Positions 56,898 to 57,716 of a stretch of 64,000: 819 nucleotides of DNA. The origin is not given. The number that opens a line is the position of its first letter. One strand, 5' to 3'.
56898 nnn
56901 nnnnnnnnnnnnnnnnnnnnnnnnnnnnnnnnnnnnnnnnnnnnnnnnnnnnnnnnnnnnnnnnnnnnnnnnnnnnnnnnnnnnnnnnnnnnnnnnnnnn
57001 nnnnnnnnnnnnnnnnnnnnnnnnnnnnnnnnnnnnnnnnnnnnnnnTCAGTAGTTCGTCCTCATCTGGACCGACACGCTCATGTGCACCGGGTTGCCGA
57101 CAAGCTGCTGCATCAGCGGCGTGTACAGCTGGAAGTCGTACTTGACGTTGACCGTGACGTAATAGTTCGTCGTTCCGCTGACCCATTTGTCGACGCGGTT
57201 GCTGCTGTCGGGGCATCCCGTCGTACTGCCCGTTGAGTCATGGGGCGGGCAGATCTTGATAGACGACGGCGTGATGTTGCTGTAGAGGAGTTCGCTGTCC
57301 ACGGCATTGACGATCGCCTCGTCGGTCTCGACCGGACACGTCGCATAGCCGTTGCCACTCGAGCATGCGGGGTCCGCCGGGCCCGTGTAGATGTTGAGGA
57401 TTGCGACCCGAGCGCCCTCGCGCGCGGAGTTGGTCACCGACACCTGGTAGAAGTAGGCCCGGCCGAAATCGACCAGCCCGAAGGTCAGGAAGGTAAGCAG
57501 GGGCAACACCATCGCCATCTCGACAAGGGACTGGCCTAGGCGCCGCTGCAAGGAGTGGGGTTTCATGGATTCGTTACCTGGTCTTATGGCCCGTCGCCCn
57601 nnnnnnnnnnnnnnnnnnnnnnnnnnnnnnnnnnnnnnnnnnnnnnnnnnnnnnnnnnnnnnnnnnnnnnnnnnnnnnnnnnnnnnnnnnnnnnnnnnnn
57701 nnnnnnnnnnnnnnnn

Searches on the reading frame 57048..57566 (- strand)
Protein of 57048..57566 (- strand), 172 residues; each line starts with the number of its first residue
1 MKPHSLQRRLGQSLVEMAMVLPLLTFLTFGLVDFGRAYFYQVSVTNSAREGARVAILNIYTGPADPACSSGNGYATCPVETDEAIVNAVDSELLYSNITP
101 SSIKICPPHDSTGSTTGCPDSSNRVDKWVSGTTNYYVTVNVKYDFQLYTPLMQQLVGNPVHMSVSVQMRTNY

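Call 12: search_protein_families(library=pfam, proteins=[window:57048-57566:-], max_evalue=0.01)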
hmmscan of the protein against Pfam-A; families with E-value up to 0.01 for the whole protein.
window:57048-57566:- (172 aa): 1 family
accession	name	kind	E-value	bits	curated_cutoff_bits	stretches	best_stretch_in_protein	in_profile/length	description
PF07811.17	TadE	-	7e-15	55.3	22.9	1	11-53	1-43/43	TadE-like protein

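Call 75: find_homologous_proteins(query=window:57048-57566:-, max_evalue=1e-10)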
Query window:57048-57566:- (172 aa): 261 proteins with E <= 1e-10 among 330 candidates; the best 120 are listed.
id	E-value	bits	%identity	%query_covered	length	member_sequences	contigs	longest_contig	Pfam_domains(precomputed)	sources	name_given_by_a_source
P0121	3.2e-111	387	100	100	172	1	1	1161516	PF07811.18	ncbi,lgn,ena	-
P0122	1.8e-92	326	85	100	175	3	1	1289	PF07811.18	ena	-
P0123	1.4e-91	323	83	100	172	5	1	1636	PF07811.18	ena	-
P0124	4.8e-91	321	83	100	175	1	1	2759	PF07811.18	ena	-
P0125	8.8e-90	317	80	100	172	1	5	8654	PF07811.18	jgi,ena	jgi:Flp pilus assembly protein TadG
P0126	1.2e-89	316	80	100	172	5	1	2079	PF07811.18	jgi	-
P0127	1.4e-88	313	79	100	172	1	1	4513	PF07811.18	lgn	-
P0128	6.7e-88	311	79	100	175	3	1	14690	PF07811.18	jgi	jgi:Flp pilus assembly protein TadG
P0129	2.1e-87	309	81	100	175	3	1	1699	PF07811.18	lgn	-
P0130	3.0e-87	309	81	100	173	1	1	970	PF07811.18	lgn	-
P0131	5.7e-87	308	78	100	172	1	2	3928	PF07811.18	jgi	jgi:Flp pilus assembly protein TadG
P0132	6.5e-87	307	80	100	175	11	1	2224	PF07811.18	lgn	-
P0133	1.2e-86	307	79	100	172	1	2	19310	PF07811.18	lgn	-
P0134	3.2e-86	305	79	100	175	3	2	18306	PF07811.18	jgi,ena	jgi:Flp pilus assembly protein TadG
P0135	3.5e-86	305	79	100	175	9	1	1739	PF07811.18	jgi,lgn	jgi:Flp pilus assembly protein TadG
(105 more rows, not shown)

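Call 76: find_encoding_contigs(protein=P0121, flank=1000, max_places=2)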
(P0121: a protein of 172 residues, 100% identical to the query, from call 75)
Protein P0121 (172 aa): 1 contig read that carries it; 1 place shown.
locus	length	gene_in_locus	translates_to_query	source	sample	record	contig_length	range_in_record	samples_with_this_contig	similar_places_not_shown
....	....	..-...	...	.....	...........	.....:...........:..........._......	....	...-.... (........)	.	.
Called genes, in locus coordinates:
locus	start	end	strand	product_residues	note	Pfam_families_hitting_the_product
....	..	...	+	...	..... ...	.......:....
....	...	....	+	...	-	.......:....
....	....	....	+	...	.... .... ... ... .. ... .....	?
